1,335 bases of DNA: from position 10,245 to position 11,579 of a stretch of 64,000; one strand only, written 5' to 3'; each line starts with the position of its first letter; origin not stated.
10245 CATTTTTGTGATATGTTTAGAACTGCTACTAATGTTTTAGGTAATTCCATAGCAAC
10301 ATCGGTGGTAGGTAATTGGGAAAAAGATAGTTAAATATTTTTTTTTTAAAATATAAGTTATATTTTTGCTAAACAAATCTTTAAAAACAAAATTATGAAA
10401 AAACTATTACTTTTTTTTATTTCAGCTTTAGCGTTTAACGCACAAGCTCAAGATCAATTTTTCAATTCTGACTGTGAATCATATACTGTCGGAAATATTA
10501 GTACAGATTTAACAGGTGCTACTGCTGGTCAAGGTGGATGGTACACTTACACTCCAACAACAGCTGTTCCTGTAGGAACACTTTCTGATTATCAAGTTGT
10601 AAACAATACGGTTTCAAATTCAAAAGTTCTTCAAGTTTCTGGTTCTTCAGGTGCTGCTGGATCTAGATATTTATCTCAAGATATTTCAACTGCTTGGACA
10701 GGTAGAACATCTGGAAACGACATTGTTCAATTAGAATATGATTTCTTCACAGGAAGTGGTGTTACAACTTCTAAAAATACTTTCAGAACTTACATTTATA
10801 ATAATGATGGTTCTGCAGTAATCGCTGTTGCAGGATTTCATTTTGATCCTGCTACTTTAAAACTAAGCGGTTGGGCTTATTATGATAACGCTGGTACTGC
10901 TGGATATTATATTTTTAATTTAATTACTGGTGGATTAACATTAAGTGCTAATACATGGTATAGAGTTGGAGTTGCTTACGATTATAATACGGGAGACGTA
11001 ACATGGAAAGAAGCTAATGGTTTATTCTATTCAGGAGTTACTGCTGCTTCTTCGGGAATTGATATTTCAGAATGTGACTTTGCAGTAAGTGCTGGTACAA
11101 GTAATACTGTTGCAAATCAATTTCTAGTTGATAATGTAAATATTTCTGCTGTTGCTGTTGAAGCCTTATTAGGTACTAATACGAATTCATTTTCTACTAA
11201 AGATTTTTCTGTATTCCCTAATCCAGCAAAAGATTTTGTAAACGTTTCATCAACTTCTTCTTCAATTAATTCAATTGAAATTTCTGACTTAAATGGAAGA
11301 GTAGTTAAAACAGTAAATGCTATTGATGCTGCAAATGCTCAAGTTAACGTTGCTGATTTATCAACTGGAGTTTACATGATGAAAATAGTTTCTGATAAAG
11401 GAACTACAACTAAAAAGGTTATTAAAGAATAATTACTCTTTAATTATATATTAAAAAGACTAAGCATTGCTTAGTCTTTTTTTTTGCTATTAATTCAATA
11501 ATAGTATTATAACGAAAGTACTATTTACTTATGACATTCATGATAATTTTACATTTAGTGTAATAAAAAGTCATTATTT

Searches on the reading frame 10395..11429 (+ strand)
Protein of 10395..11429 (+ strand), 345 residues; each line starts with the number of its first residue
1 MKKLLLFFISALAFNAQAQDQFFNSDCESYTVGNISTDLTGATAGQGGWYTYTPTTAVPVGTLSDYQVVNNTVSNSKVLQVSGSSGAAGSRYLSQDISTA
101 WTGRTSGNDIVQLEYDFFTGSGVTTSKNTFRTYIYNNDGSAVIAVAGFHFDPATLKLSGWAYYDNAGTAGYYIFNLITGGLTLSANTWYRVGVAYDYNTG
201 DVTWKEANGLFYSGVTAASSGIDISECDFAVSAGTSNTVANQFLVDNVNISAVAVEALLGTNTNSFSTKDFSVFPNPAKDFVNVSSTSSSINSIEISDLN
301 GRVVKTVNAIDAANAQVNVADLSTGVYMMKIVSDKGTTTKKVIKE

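Call 4: search_protein_families(library=pfam, proteins=[window:10395-11429:+], max_evalue=0.01)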
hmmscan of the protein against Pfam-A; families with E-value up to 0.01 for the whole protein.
window:10395-11429:+ (345 aa): 1 family
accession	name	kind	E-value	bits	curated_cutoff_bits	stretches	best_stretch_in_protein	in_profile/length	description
PF18962.6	Por_Secre_tail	-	1.2e-17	64.4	27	1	273-343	1-74/75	Secretion system C-terminal sorting domain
